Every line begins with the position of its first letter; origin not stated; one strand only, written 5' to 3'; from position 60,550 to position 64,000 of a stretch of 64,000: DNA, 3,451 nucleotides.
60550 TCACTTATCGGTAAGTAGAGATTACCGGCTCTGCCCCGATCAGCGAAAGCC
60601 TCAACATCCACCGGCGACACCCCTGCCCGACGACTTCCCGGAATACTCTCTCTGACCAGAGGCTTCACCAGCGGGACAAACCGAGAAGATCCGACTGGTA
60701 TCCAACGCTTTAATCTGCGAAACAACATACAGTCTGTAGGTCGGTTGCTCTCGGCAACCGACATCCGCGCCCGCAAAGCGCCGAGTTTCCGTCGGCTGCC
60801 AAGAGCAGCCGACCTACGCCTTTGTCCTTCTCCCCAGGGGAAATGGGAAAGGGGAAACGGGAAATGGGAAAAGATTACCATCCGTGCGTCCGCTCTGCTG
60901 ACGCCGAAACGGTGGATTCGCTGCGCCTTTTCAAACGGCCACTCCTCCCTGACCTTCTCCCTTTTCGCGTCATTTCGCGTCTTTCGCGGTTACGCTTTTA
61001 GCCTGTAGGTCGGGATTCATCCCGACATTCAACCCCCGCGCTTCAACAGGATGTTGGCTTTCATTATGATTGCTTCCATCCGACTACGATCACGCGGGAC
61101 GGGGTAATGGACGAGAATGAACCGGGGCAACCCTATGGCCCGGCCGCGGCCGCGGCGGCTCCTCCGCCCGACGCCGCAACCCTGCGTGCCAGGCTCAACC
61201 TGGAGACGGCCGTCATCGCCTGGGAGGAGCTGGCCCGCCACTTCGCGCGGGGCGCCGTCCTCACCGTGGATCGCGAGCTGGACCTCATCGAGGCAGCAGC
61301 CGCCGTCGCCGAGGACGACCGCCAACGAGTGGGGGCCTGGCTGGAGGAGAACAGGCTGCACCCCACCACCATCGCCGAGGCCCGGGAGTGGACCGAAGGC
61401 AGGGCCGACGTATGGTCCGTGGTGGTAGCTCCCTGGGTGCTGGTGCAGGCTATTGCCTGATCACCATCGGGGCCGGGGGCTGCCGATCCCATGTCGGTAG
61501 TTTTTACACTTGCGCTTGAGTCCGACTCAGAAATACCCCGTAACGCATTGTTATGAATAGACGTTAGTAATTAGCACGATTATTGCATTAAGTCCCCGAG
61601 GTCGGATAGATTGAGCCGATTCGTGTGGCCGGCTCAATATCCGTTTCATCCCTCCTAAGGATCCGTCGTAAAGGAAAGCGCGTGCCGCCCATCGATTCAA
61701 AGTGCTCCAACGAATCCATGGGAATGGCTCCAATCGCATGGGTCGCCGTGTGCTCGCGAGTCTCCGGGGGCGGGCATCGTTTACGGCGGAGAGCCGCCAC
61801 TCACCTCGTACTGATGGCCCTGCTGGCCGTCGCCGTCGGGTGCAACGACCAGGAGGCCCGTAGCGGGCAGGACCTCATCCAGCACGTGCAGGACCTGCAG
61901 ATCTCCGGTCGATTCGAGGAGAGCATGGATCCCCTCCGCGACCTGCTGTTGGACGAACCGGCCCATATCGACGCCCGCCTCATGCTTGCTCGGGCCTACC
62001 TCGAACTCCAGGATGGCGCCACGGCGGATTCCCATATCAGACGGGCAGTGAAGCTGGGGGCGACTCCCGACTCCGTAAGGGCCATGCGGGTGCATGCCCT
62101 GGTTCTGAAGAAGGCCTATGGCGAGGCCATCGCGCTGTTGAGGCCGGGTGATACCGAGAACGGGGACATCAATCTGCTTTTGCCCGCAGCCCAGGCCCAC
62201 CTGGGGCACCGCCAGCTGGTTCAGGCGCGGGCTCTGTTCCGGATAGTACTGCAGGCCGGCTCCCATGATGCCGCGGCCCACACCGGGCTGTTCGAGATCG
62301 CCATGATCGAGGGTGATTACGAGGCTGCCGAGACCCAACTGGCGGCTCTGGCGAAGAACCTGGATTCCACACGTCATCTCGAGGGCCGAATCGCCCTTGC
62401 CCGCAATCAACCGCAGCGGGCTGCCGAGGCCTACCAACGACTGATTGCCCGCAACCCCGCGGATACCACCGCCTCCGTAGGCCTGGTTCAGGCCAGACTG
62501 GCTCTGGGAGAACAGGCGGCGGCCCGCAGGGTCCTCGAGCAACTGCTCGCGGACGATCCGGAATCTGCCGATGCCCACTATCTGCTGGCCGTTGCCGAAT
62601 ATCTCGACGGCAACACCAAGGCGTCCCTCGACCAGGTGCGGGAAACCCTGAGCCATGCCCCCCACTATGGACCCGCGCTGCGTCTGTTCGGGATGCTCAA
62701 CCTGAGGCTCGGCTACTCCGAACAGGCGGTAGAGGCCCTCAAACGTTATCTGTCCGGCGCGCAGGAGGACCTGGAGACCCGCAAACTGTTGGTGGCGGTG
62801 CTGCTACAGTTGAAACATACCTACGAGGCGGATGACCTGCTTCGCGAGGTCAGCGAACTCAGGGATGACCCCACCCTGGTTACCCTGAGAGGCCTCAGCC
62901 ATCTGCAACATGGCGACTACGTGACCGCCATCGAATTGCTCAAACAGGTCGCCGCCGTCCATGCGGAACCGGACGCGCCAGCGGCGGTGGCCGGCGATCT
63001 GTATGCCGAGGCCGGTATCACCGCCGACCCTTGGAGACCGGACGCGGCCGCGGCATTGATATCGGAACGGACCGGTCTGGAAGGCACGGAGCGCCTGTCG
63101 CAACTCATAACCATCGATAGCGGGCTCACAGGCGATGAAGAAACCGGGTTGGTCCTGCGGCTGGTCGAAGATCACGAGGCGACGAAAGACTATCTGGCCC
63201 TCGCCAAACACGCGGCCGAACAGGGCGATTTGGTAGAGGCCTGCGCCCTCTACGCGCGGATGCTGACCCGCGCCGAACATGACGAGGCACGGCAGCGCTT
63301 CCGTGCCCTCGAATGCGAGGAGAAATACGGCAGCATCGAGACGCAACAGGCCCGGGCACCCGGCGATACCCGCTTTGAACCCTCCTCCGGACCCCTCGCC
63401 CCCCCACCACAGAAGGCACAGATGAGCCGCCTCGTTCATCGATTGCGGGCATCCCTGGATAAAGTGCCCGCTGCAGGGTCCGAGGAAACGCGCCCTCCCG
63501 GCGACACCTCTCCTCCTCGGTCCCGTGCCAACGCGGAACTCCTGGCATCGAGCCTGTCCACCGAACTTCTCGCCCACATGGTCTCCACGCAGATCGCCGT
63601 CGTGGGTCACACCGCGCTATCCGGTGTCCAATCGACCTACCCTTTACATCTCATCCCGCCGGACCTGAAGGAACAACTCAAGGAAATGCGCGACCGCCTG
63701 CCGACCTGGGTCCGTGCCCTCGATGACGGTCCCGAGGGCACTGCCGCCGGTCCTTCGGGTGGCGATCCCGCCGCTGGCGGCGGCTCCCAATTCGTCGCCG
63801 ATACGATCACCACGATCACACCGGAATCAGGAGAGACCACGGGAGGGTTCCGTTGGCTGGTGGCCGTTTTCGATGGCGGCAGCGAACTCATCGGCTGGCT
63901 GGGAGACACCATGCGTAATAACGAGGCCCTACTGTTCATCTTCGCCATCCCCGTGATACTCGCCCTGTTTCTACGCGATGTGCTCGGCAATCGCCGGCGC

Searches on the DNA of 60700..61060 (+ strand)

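Call 38: search_dna_similar(query=window:60787-61007:+, collection=plasmids, mode=distant, max_evalue=0.001)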
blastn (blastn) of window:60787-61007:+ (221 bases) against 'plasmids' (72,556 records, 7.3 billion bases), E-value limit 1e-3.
Records with a match: 2; places in all: 2; records where one place covers at least 80% of the query: 0.
Best place of each record, by identity: 80-90% 2.
By first word of the organism name: Nostoc 1; Pseudoalteromonas 1.
By predicted mobility (MOB-suite, as given by PLSDB): non-mobilizable 2.
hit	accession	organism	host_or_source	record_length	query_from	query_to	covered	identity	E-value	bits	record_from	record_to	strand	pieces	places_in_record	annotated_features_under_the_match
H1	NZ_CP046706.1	Nostoc sp. ATCC 53789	-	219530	51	91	19%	87.8%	4e-4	53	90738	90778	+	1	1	none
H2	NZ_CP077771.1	Pseudoalteromonas shioyasakiensis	Haliotis discus hannai,plate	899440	51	88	17%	89.5%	4e-4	52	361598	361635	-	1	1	none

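Call 41: search_rna_families(source=window, start=60700, end=61060, threshold=evalue, max_evalue=5)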
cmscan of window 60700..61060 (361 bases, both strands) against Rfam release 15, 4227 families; matches with E-value up to 5: 2.
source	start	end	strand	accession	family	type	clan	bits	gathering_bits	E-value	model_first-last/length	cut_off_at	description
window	60729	60823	-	RF04141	MIR8622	Gene; miRNA;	-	26.2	197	0.0062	1-212/212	no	MIR8622 microRNA precursor family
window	60787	60887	+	RF00516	ylbH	Cis-reg; leader;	-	14.3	50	1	1-122/122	no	ylbH leader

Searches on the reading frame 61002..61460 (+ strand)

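Call 40: search_protein_families(library=pfam, proteins=[window:61002-61460:+], max_evalue=0.01)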
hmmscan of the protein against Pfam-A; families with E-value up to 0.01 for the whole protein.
window:61002-61460:+ (152 aa): 1 family
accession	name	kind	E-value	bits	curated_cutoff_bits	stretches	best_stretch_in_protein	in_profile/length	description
PF10052.14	DUF2288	-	1.3e-30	105.7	25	1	61-149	2-90/91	Protein of unknown function (DUF2288)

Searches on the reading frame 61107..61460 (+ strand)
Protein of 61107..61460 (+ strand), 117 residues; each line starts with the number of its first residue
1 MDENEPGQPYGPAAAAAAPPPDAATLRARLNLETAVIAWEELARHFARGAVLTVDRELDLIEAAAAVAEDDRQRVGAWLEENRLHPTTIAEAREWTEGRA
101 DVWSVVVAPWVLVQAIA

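Call 65: find_encoding_contigs(protein=window:61107-61460:+, flank=3000, max_places=10)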
Protein window:61107-61460:+ (117 aa): 1 contig read that carries it; 1 place shown.
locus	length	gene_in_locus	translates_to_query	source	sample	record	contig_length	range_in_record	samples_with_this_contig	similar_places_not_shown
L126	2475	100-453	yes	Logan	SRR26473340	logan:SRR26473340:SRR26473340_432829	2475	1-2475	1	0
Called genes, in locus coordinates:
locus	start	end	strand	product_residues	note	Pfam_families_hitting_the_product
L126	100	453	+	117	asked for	PF10052:DUF2288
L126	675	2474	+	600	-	?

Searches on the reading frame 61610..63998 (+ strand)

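Call 40: search_protein_families(library=pfam, proteins=[window:61610-63998:+], max_evalue=0.01)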
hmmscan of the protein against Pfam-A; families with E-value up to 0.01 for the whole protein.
window:61610-63998:+ (796 aa): 15 families
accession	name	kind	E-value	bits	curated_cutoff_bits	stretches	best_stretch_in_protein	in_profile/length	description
PF14559.12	TPR_19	-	7.1e-22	78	25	3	262-327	1-66/68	Tetratricopeptide repeat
PF13432.12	TPR_16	-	3.1e-20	72.7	32.7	2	292-345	3-56/65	Tetratricopeptide repeat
PF23914.1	TPR_CcmH_CycH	-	4.8e-18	65.9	42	2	259-345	57-146/158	Cytochrome c-type biogenesis protein H TPR domain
PF13428.12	TPR_14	-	1.3e-14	53.7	23.5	1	291-328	6-43/44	Tetratricopeptide repeat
PF12895.13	ANAPC3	-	3.5e-07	30.8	27.2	0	308-379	11-81/82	Anaphase-promoting complex, cyclosome, subunit 3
PF13174.12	TPR_6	-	2.5e-06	28.2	26.3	0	259-283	7-31/33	Tetratricopeptide repeat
PF07719.23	TPR_2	-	2.3e-05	24.6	27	0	257-284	6-33/34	Tetratricopeptide repeat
PF13431.12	TPR_17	-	4.6e-05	23.8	24.4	0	309-336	2-29/34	Tetratricopeptide repeat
PF13181.12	TPR_8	-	9.1e-05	22.8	25.7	0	121-149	2-30/34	Tetratricopeptide repeat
PF25060.1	ARM_TT21_2nd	-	0.00019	21.4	27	0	257-348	61-153/270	Tetratricopeptide repeat protein 21 second ARM domain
PF13414.12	TPR_11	-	0.00059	19.9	26.8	1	295-332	3-40/42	TPR repeat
PF00515.34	TPR_1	-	0.0012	19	27.8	0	259-283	8-32/34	Tetratricopeptide repeat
PF13371.12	TPR_9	-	0.0029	18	35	0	260-327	3-70/73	Tetratricopeptide repeat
PF23300.3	HEAT_Nup120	-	0.0044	17.3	29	0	396-451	4-56/170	Nucleoporin Nup120, HEAT repeats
PF04733.20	Coatomer_E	-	0.0059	16.5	21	0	290-426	39-169/290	Coatomer epsilon subunit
